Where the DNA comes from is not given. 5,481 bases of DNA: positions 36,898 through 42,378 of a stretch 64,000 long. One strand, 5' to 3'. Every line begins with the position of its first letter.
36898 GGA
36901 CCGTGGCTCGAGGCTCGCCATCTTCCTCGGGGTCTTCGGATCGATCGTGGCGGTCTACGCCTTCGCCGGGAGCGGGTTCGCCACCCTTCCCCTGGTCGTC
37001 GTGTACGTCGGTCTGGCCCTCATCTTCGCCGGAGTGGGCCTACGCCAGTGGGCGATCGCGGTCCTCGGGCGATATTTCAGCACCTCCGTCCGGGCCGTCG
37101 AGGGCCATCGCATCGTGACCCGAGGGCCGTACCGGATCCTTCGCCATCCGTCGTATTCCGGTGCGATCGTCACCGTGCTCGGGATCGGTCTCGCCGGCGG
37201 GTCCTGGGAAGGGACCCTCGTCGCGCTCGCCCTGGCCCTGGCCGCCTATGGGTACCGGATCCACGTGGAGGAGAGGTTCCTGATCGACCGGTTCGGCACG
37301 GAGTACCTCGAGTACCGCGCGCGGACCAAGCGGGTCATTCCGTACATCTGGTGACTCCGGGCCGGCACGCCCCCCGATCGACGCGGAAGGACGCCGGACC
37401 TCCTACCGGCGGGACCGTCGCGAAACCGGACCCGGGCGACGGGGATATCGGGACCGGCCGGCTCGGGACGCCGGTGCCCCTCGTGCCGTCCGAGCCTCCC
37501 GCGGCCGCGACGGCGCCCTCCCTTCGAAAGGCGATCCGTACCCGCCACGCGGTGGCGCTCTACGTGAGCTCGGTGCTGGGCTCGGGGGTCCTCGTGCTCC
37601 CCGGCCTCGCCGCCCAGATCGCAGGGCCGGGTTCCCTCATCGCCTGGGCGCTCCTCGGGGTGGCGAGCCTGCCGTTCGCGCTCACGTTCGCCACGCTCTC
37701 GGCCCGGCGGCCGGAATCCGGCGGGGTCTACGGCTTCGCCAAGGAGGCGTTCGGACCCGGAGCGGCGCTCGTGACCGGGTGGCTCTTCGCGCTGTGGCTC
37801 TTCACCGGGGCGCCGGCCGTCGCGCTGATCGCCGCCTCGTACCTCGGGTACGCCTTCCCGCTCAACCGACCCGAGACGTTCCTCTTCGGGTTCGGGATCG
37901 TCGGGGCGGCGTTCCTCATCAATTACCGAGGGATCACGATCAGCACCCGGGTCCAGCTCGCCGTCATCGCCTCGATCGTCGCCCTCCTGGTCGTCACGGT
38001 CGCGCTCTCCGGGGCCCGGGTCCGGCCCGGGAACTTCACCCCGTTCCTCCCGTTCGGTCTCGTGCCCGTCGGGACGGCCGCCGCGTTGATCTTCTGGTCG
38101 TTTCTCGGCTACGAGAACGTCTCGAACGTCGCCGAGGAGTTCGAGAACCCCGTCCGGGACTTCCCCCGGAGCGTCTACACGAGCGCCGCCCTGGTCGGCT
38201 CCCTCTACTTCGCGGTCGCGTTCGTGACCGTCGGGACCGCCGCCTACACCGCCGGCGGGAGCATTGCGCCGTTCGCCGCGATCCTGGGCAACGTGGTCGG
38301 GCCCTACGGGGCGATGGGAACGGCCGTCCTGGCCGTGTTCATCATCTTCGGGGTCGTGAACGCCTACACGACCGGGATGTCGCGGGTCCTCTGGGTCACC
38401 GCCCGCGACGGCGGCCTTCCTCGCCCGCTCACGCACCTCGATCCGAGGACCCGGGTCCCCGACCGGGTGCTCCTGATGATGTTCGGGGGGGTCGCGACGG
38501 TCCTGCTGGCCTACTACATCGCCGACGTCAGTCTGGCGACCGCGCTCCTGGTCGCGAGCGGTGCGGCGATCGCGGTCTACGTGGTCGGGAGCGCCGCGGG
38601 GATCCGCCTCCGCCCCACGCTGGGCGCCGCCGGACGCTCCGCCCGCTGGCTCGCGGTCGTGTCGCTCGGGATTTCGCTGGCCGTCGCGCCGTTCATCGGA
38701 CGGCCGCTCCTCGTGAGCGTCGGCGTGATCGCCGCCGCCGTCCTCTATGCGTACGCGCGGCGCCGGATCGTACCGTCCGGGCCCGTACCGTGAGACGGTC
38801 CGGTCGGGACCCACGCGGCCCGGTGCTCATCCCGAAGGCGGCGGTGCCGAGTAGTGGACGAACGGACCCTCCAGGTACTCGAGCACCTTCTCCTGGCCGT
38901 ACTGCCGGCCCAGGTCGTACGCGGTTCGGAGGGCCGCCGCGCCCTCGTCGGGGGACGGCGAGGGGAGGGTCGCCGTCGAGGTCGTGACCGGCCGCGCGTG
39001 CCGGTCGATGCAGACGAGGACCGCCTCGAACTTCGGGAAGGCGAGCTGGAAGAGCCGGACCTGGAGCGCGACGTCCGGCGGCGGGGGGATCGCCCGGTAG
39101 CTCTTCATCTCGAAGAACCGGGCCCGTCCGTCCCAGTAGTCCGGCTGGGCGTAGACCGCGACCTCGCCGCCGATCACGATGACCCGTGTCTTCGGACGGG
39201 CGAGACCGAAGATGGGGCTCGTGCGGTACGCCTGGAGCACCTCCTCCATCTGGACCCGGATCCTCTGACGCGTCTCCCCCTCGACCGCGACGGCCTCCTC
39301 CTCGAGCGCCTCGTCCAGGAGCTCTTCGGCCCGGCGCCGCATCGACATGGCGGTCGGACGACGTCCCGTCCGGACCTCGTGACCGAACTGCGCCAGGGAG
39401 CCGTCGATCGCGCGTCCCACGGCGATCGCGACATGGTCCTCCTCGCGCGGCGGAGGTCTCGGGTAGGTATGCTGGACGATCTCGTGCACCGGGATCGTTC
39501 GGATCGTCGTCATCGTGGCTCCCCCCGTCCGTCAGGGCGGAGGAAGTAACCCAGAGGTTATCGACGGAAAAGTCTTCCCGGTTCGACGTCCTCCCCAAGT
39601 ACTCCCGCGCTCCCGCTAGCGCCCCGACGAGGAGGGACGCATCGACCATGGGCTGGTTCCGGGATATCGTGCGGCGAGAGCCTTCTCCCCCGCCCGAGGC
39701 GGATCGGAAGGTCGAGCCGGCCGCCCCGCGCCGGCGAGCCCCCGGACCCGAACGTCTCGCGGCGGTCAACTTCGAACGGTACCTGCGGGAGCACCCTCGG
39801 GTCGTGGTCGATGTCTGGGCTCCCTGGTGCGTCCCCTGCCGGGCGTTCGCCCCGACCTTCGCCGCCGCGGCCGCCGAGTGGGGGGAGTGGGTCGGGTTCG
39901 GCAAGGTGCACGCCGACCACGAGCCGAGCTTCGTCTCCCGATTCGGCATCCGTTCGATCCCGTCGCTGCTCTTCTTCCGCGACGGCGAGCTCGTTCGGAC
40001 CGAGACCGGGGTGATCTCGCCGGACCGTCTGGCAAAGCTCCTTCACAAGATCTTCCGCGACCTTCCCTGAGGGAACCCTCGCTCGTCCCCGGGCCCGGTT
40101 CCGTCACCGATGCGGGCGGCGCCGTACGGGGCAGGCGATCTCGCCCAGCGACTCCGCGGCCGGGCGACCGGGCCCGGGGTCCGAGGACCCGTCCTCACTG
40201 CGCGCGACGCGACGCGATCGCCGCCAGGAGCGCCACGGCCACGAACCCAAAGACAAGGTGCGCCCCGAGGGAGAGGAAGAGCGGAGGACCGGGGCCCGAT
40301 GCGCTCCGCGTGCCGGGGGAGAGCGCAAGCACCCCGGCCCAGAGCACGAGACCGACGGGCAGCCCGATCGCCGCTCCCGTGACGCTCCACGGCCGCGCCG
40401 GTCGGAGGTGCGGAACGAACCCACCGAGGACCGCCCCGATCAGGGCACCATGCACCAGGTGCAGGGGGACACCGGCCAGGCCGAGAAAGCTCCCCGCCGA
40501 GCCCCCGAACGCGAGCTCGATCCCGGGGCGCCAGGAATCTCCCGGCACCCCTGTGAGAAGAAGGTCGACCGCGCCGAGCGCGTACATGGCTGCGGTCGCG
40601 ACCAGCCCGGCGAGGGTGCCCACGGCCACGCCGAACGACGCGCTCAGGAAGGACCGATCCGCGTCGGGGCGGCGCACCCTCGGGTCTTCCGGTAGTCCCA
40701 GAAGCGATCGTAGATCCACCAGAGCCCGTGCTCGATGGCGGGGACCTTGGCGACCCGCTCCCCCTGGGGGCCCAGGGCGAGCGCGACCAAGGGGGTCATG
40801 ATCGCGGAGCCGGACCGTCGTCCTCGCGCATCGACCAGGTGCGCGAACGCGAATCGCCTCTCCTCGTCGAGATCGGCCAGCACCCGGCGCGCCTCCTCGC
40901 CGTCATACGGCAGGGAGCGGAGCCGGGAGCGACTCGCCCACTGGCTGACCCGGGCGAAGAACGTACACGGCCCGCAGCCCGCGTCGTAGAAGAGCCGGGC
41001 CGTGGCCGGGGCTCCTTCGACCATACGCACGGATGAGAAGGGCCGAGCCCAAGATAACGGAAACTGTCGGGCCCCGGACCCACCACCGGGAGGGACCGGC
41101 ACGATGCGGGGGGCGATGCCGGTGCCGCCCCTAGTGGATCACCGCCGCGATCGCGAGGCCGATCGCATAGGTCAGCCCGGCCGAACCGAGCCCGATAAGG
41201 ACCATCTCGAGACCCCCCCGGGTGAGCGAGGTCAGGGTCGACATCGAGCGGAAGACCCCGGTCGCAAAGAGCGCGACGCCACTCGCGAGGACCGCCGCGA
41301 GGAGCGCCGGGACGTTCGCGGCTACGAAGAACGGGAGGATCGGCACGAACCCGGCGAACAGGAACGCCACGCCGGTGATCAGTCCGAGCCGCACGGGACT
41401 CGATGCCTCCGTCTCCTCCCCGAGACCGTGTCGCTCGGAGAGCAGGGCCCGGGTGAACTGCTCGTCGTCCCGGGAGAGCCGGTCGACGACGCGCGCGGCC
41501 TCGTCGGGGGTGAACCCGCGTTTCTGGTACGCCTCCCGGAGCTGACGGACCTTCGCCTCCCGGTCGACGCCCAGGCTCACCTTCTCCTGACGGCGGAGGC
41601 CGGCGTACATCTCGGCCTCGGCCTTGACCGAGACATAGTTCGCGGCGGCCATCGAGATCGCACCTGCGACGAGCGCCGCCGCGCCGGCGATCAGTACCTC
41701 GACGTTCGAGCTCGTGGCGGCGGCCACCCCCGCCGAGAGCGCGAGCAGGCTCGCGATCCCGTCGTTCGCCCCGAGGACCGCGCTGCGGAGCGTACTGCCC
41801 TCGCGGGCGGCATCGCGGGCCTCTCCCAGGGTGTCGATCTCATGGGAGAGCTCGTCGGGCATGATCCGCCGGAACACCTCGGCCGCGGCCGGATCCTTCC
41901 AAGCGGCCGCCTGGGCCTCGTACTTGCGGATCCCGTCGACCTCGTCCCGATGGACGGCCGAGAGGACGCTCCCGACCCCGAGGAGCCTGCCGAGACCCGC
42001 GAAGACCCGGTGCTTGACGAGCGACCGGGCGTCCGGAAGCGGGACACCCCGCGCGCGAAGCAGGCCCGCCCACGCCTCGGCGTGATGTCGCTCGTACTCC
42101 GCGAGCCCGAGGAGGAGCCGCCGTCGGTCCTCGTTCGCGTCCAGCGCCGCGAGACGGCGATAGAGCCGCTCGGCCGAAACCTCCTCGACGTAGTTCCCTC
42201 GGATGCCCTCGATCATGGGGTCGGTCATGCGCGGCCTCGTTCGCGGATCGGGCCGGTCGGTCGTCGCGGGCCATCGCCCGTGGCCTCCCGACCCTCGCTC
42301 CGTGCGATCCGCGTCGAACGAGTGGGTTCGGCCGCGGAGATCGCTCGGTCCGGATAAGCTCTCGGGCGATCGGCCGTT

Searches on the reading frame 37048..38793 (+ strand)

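Call 15: search_protein_families(library=pfam, proteins=[window:37048-38793:+])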
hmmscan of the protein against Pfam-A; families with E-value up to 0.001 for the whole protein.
window:37048-38793:+ (581 aa): 3 families
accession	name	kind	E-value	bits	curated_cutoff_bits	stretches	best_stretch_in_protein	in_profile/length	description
PF13520.12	AA_permease_2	-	1.5e-42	146.4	27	1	167-543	5-396/427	Amino acid permease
PF00324.27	AA_permease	-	1e-28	100.7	24.6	1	167-561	1-419/470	Amino acid permease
PF03845.19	Spore_permease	-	7.5e-08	32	23.4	1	163-397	2-233/321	Spore germination protein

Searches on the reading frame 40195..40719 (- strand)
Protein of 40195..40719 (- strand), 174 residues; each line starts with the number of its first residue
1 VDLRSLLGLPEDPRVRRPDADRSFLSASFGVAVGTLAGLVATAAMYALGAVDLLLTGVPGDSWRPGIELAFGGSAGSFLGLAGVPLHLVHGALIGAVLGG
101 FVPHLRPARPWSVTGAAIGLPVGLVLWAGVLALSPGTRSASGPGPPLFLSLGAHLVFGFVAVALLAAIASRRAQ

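Call 15: search_protein_families(library=pfam, proteins=[window:40195-40719:-])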
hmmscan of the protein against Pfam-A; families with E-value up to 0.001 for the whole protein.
window:40195-40719:- (174 aa): 0 families

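Call 78: search_protein_families(library=pfam, proteins=[window:40195-40719:-], max_evalue=1)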
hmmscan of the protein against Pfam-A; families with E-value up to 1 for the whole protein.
window:40195-40719:- (174 aa): 1 family
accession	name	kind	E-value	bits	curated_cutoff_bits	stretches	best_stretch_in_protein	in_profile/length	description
PF20587.3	DUF6789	-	0.0021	18.6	27.1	1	31-172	4-140/144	Family of unknown function (DUF6789)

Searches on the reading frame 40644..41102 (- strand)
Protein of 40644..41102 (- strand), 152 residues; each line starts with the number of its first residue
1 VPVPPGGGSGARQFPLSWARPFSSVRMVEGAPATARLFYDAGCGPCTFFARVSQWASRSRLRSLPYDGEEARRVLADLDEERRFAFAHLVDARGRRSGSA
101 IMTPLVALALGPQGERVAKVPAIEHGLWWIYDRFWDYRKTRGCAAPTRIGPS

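Call 15: search_protein_families(library=pfam, proteins=[window:40644-41102:-])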
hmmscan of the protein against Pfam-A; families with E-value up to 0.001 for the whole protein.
window:40644-41102:- (152 aa): 1 family
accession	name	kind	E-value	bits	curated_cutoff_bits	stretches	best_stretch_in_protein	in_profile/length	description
PF04134.17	DCC1-like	-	0.00051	21.7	27.8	1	37-140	1-109/113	DCC1-like thiol-disulfide oxidoreductase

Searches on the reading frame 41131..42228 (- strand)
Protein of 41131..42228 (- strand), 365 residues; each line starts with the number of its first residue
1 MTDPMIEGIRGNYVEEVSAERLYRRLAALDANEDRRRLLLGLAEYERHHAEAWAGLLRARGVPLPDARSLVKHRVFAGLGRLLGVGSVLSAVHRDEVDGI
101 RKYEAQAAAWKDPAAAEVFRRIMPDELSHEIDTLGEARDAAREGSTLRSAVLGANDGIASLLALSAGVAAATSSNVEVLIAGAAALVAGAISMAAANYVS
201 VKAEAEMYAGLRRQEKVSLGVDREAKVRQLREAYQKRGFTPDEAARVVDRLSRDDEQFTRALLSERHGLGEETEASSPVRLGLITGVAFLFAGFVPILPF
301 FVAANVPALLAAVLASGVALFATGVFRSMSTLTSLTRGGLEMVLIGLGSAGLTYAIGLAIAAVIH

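Call 15: search_protein_families(library=pfam, proteins=[window:41131-42228:-])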
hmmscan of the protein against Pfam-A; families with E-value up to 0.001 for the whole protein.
window:41131-42228:- (365 aa): 2 families
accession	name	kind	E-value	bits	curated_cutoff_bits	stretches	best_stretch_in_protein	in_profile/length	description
PF01988.24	VIT1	-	2.9e-56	191.1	28.1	1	147-357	1-213/214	VIT family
PF02915.23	Rubrerythrin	-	8.6e-06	26.6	22.8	0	5-56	85-136/137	Rubrerythrin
